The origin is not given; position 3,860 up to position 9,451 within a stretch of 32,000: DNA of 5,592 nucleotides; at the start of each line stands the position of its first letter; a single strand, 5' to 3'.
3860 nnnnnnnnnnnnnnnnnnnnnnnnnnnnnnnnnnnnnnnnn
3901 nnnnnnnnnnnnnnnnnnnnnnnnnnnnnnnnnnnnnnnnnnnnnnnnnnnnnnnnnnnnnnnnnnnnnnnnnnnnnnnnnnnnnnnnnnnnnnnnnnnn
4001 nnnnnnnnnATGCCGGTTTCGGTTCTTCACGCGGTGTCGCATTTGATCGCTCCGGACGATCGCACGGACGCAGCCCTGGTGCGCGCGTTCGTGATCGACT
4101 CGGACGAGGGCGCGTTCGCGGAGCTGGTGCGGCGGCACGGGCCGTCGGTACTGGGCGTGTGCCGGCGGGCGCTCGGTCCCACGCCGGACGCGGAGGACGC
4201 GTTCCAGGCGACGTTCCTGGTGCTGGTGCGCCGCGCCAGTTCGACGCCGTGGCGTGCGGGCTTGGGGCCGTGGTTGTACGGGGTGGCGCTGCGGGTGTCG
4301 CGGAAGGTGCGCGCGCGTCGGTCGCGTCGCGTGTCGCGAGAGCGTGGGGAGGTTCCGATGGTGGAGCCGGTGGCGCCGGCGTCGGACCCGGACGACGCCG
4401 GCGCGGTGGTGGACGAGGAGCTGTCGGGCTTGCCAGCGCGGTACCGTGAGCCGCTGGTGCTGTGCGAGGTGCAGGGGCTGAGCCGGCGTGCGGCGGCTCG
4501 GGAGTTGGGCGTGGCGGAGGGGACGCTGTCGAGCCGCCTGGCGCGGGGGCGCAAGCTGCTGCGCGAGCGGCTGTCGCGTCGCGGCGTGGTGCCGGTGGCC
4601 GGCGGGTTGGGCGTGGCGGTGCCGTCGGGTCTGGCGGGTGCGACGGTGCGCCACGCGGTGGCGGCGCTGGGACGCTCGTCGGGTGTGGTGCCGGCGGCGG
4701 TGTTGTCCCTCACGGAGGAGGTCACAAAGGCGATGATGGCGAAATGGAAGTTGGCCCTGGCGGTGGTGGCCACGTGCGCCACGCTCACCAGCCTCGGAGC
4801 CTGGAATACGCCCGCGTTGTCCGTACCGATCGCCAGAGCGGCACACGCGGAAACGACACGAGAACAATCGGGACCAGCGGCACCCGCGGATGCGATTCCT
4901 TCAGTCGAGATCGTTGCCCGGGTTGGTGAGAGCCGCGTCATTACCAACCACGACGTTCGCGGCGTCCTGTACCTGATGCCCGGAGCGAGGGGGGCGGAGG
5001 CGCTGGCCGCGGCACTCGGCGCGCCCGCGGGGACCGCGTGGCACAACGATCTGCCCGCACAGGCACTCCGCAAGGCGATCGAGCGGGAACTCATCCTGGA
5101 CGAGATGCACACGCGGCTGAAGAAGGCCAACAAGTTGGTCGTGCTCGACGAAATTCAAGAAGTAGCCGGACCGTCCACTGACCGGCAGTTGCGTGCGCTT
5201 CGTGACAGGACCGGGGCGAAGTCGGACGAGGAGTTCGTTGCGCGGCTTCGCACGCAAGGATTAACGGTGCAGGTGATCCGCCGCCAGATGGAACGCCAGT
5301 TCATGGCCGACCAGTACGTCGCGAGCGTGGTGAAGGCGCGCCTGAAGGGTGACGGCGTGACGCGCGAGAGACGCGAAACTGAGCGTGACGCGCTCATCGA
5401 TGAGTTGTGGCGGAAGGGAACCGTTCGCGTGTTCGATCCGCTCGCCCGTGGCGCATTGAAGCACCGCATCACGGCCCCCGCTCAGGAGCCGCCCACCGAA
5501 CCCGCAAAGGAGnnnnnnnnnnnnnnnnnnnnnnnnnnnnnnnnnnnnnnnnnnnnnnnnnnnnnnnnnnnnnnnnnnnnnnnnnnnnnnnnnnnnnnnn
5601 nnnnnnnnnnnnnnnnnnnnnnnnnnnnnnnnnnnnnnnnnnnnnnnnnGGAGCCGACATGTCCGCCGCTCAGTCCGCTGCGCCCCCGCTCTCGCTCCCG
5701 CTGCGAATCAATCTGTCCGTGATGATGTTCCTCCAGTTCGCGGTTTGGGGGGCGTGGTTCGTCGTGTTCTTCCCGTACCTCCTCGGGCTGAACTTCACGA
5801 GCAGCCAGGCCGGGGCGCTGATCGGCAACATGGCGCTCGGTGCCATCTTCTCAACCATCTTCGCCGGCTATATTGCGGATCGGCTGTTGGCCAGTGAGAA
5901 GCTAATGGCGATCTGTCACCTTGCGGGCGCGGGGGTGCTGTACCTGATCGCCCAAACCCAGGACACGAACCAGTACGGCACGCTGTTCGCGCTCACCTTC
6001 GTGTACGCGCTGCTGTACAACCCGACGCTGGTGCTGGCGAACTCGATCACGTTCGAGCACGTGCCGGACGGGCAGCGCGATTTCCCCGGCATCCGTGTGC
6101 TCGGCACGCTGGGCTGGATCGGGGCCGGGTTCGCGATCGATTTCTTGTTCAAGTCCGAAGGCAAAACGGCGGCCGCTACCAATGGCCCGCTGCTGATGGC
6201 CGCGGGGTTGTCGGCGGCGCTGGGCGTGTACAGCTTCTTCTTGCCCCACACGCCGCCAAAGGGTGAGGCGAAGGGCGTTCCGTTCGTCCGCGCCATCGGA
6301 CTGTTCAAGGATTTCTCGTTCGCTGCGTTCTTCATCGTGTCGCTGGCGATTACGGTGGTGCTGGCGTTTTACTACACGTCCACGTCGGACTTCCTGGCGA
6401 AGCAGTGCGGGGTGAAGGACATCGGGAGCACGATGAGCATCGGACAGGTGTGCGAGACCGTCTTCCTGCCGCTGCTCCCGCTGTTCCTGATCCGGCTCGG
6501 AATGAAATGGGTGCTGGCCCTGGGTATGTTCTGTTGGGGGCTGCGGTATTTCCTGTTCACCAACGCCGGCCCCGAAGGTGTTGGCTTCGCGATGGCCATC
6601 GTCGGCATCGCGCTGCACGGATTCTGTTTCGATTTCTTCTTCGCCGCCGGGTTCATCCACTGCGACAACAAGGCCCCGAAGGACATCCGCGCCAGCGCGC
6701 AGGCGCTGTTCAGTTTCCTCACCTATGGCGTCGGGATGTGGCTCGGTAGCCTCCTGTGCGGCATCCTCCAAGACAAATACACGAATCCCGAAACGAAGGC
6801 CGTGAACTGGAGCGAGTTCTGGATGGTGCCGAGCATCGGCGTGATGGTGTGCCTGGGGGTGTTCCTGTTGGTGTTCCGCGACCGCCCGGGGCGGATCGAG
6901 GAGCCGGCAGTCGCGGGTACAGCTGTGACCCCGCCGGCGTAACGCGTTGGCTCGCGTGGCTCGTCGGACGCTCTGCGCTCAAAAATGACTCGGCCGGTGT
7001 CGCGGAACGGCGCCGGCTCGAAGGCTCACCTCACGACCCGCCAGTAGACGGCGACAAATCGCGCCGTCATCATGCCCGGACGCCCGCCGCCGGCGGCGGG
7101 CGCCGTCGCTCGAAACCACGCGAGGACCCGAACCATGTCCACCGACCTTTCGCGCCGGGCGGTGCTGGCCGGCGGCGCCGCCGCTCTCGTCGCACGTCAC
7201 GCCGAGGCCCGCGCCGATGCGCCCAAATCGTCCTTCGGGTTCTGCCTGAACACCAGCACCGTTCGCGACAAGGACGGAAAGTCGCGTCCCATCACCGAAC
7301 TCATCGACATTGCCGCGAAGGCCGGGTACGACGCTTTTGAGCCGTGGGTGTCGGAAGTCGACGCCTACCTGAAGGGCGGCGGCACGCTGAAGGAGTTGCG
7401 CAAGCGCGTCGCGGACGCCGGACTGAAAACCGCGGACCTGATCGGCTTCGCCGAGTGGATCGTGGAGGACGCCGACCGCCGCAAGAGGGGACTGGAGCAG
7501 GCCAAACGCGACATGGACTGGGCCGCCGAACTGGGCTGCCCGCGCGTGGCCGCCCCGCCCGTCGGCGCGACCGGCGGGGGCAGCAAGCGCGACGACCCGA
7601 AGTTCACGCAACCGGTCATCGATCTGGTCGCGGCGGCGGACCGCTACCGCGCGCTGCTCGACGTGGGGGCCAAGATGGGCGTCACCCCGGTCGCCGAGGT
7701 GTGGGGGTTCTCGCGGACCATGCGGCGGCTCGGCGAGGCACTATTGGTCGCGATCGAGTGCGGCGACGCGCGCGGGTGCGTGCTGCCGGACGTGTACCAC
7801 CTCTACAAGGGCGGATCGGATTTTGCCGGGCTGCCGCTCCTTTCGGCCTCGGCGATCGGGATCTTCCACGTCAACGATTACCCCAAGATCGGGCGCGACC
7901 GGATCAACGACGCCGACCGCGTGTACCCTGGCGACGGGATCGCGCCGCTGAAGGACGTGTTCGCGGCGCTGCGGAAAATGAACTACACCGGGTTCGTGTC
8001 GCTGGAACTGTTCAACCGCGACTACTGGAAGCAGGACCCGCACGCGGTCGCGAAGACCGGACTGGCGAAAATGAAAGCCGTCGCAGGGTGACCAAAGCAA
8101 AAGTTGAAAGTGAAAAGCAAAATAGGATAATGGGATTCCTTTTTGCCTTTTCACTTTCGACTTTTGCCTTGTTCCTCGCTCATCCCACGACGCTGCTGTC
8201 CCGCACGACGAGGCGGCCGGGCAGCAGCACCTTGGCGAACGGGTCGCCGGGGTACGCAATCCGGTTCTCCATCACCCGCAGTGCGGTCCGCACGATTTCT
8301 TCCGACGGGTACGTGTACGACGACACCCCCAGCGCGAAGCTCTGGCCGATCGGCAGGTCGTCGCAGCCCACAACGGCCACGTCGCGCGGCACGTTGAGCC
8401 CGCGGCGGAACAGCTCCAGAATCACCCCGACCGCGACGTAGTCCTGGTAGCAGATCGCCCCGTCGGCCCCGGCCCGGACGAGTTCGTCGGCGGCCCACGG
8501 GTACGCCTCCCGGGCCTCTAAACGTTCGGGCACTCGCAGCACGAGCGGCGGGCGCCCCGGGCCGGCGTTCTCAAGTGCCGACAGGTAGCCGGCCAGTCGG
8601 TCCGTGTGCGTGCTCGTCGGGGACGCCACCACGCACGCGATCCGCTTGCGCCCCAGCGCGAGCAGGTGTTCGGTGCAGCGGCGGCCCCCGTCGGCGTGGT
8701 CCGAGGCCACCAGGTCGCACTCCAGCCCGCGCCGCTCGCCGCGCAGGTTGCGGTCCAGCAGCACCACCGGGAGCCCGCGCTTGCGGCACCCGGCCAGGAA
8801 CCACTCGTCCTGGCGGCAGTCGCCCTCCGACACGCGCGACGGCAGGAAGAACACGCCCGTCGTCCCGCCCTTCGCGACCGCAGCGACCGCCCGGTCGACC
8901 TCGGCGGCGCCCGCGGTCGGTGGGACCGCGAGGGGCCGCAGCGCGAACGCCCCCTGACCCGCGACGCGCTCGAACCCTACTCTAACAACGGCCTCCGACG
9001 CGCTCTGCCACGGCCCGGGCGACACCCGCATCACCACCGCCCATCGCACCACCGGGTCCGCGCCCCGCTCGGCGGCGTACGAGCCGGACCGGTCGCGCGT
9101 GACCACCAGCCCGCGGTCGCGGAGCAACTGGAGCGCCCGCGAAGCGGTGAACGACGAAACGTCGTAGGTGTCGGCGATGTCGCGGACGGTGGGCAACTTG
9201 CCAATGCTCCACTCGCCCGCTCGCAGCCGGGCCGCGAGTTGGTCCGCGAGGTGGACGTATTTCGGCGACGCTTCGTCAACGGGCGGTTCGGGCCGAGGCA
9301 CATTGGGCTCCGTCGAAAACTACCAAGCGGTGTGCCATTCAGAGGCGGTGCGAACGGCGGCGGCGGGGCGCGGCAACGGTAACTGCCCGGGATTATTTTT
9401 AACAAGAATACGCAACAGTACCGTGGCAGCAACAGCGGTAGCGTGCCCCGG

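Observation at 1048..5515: Tandem triplet: two ECF sigma factors tethered through the membrane to SurA/parvulin-like periplasmic domains, with a sigma-less paralog between them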

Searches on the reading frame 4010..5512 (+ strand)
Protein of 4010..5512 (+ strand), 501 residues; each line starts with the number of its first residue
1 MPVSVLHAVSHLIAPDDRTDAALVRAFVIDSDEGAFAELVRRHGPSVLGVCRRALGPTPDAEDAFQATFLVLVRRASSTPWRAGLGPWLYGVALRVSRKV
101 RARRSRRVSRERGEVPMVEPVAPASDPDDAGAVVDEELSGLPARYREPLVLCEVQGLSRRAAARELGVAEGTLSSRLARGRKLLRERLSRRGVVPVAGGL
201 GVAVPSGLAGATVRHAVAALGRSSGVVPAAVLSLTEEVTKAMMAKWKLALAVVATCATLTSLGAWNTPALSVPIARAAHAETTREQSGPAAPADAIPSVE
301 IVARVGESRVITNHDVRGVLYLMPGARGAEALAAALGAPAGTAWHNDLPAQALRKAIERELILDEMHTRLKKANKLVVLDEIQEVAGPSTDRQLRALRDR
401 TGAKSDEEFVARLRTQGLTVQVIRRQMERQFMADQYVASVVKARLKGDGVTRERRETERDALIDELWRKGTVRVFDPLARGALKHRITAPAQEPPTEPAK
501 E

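Call 3: search_protein_families(library=pfam, proteins=[window:4010-5512:+], max_evalue=1)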
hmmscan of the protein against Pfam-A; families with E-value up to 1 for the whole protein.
window:4010-5512:+ (501 aa): 11 families
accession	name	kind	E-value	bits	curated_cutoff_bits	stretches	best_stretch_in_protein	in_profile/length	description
PF08281.18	Sigma70_r4_2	-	3.5e-12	46.2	25.7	1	134-184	4-54/54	Sigma-70, region 4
PF04542.20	Sigma70_r2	-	3.4e-08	33.6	24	1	39-106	1-70/71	Sigma-70 region 2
PF04545.22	Sigma70_r4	-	0.00013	21.8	24.1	1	138-186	2-50/50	Sigma-70, region 4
PF00126.33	HTH_1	-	0.012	16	26.6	1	158-191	15-48/60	Bacterial regulatory helix-turn-helix protein, lysR family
PF13624.11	SurA_N_3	-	0.048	13.9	27.2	1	346-436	81-161/162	SurA-like N-terminal domain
PF13401.12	AAA_22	-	0.063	14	27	1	330-401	52-108/130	AAA domain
PF13173.12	AAA_14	-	0.069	13.6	27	1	357-401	46-88/129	AAA domain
PF13245.12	AAA_19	-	0.081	13.5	25.1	1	311-399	36-116/134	AAA domain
PF02001.22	DUF134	-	0.092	13.8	27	1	97-187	2-81/98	Protein of unknown function DUF134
PF04218.19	CENP-B_N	-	0.11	12.6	21.2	1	156-186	22-52/53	CENP-B N-terminal DNA-binding domain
PF13384.12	HTH_23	-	0.28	11.5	24.6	0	154-176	15-37/50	Homeodomain-like domain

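Call 4: search_protein_families(library=ncbifam, proteins=[window:4010-5512:+], max_evalue=1)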
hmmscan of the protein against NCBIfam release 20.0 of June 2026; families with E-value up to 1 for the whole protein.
window:4010-5512:+ (501 aa): 63 families (the best 25 are shown)
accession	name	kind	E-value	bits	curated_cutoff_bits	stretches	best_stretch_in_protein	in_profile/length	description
NF004113.0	PRK05602.1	equivalog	5.5e-25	88.2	208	1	14-191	26-204/211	RNA polymerase sigma factor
NF007225.0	PRK09643.1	equivalog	2.1e-24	86.4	190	1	13-189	7-183/204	RNA polymerase sigma factor SigM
TIGR02937.1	sigma70-ECF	superfamily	3.4e-17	62.6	42.9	1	35-188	2-165/165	sigma-70 family RNA polymerase sigma factor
TIGR02983.1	SigE-fam_strep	subfamily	2.6e-16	59.9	141.55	1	32-189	4-159/162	SigE family RNA polymerase sigma factor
NF007229.0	PRK09647.1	equivalog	1.3e-15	57.4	265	1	30-191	40-205/220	RNA polymerase sigma factor SigE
NF008888.0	PRK11922.1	equivalog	2.5e-15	56.8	204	1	14-190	11-198/231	RNA polymerase sigma factor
NF009166.1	PRK12513.1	equivalog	1.4e-14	54.3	206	1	16-191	5-189/193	RNA polymerase sigma factor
NF006089.0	PRK08241.1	subfamily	1.5e-13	50.5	240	2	30-123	18-111/343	RNA polymerase subunit sigma-70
NF009176.0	PRK12524.1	equivalog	1.6e-13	50.9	264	1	17-190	10-186/196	RNA polymerase sigma factor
NF009172.0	PRK12519.1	subfamily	3.3e-13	49.6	222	1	16-189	12-190/194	RNA polymerase sigma factor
TIGR02959.1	SigZ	equivalog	1.7e-12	47.5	168.65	1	60-189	21-149/170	RNA polymerase sigma factor SigZ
NF007227.0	PRK09645.1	subfamily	4.4e-12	46.2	202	1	30-193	9-175/177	sigma-70 family RNA polymerase sigma factor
NF007223.0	PRK09641.1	equivalog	4.6e-12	46.2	209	1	29-189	13-185/187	RNA polymerase sigma factor SigW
NF009171.0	PRK12518.1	equivalog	2.6e-11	43.7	208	1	18-193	12-189/191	RNA polymerase sigma factor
TIGR02948.1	SigW_bacill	equivalog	2.4e-10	40.8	243.1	1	28-189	12-185/187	RNA polymerase sigma factor SigW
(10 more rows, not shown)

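Call 68: predict_structure(alignment_id=A5)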
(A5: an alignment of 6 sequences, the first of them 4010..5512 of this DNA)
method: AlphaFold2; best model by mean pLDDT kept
length: 501 residues; sequences in the alignment: 6
mean_pLDDT: 57.8   pTM: 0.37
mean pLDDT of the five models: 57.8, 56.4, 55.8, 54.6, 53.7
residues with pLDDT >= 90: 0; 70-90: 185; 50-70: 145; < 50: 171
segments of 3 or more residues with pLDDT < 50: 113-131, 194-298, 331-345, 477-501
pLDDT, mean of each block of 10 residues (from residue 1): 58 64 74 71 66 63 59 55 51 54 56 41 34 60 77 65 77 79 70 37 28 30 30 32 35 36 28 33 30 40 72 72 59 43 53 82 84 78 74 77 73 68 80 84 72 80 79 59 39 33 29
secondary structure, 60 per line:
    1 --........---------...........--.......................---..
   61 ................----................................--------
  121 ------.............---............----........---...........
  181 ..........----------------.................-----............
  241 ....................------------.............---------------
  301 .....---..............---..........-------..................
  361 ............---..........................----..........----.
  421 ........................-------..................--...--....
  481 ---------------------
elements in order: H3-10 H20-30 H33-55 H59-76 H81-112 H127-139 H143-154 H159-166 H170-190 H207-223 H229-260 H273-285 E301-305 E309-312 H313-322 H326-335 H343-372 H376-401 H406-415 H420-444 H452-469 E472-474 H477-480

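Call 74: fold_search(model_id=the predicted structure, library=pdb)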
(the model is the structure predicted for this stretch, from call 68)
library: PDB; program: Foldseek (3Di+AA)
matches with E <= 10: 262; with E <= 0.001: 2
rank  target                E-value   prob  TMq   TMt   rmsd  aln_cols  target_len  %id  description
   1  6dv9_F                3.6e-04  1.00  0.14  0.39  22.6       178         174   25  Crystal structure of Mycobacterium tuberculosis transcription initiation complex(ECF sigma factor L) containing 5nt RN (released 2019-02-20)
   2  9m9e_F                5.1e-04  1.00  0.12  0.33  19.0       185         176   26  Structural Basis of Pausing During Transcription Initiation in Mycobacterium tuberculosis (released 2026-01-14)
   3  5wur_A                1.2e-03  1.00  0.12  0.38  18.9       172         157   24  Crystal structure of SigW in complex with its anti-sigma RsiW, an oxdized form (released 2017-03-29)
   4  8z6g_D                1.7e-03  1.00  0.13  0.34  17.5       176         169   25  the AlgU-MucAcyto complex structure in Pseudomonas aeruginosa (released 2024-05-08)
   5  5wuq_B                1.8e-03  1.00  0.12  0.39  18.6       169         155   23  Crystal structure of SigW in complex with its anti-sigma RsiW, a zinc binding form (released 2017-03-29)
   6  6kon_F                1.8e-03  1.00  0.12  0.31  23.1       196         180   22  Mycobacterium tuberculosis initial transcription complex comprising sigma H and 5'-OH RNA of 5 nt (released 2020-03-11)
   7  8z6g_B                2.7e-03  1.00  0.13  0.35  17.2       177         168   25  the AlgU-MucAcyto complex structure in Pseudomonas aeruginosa (released 2024-05-08)
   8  9m98_F                2.8e-03  1.00  0.12  0.36  22.7       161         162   31  Structural Basis of Pausing During Transcription Initiation in Mycobacterium tuberculosis (released 2026-01-14)
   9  5wuq_A                3.0e-03  1.00  0.11  0.36  19.0       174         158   25  Crystal structure of SigW in complex with its anti-sigma RsiW, a zinc binding form (released 2017-03-29)
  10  6jcx_F                3.0e-03  1.00  0.13  0.31  22.8       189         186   20  Mycobacterium tuberculosis transcription initiation complex with ECF sigma factor sigma H and 6nt RNA (released 2019-05-29)
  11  6jbq_F                3.3e-03  1.00  0.14  0.34  22.7       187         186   24  CryoEM structure of Escherichia coli sigmaE transcription initiation complex containing 5nt of RNA (released 2019-05-29)
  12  5uxx_A                4.0e-03  1.00  0.12  0.35  16.9       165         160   23  Co-crystal structure of the sigma factor RpoE in complex with the anti-sigma factor NepR from Bartonella quintana (released 2018-02-28)
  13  5uxx_C                4.0e-03  1.00  0.12  0.35  17.0       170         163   24  Co-crystal structure of the sigma factor RpoE in complex with the anti-sigma factor NepR from Bartonella quintana (released 2018-02-28)
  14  6koo_F                4.6e-03  1.00  0.12  0.32  23.0       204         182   19  Mycobacterium tuberculosis initial transcription complex comprising sigma H and 5'-OH RNA of 7 nt (released 2020-03-11)
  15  5zx2_F                4.8e-03  1.00  0.11  0.31  21.9       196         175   18  Mycobacterium tuberculosis RNA polymerase transcription initiation complex with ECF sigma factor sigma H and 7nt RNA (released 2019-03-20)
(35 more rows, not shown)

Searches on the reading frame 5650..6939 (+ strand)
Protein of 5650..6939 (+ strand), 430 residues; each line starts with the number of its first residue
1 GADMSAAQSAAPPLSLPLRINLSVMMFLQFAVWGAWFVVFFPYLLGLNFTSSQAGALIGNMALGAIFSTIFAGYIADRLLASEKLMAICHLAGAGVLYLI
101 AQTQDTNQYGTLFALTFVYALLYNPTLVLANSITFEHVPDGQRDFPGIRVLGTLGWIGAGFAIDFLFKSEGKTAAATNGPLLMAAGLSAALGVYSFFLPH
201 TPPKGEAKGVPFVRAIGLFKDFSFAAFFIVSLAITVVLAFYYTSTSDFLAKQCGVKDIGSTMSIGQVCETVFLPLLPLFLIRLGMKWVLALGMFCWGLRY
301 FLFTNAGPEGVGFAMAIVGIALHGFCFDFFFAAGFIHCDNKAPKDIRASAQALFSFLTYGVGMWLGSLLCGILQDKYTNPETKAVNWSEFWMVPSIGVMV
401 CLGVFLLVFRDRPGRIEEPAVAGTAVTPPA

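Call 63: search_protein_families(library=pfam, proteins=[window:5650-6939:+], max_evalue=0.00001)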
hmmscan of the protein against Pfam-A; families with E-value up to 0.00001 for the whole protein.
window:5650-6939:+ (430 aa): 3 families
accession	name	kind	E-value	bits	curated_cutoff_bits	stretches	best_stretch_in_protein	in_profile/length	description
PF03825.22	Nuc_H_symport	-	1.6e-98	330.8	25.9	1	19-411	4-397/400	Nucleoside H+ symporter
PF12832.13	MFS_1_like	-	2.3e-32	112.9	25.2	1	20-378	2-366/373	MFS_1 like family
PF07690.21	MFS_1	-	6.7e-15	55.3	33.4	2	227-419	5-182/347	Major Facilitator Superfamily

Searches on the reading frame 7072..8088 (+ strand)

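Call 63: search_protein_families(library=pfam, proteins=[window:7072-8088:+], max_evalue=0.00001)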
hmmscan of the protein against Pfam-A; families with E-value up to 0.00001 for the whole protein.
window:7072-8088:+ (339 aa): 1 family
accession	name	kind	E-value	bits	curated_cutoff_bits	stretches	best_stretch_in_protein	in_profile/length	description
PF01261.30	AP_endonuc_2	-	6e-31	108.5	31.1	1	78-336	1-248/249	Xylose isomerase-like TIM barrel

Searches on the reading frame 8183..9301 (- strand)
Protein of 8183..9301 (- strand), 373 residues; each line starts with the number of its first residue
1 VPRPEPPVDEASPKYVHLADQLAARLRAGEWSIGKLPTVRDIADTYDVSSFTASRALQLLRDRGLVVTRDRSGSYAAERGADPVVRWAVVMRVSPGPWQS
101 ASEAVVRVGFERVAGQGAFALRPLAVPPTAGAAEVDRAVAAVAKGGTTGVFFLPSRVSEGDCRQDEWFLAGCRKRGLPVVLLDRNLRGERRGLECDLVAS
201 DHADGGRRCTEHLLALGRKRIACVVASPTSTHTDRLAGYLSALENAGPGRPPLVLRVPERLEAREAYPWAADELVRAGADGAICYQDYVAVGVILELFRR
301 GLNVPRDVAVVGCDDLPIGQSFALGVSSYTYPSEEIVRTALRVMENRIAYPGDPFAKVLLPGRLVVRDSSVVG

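Call 63: search_protein_families(library=pfam, proteins=[window:8183-9301:-], max_evalue=0.00001)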
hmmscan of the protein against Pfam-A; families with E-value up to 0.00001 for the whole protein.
window:8183-9301:- (373 aa): 3 families
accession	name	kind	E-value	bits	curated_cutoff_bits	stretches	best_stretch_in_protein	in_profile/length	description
PF13377.12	Peripla_BP_3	-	2.8e-26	93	26.5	1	210-370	1-167/167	Periplasmic binding protein-like domain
PF00392.27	GntR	-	5.2e-11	42.5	27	1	15-75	2-63/64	Bacterial regulatory proteins, gntR family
PF00532.27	Peripla_BP_1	-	1.6e-08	34.8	22.2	1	174-318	79-230/281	Periplasmic binding proteins and sugar binding domain of LacI family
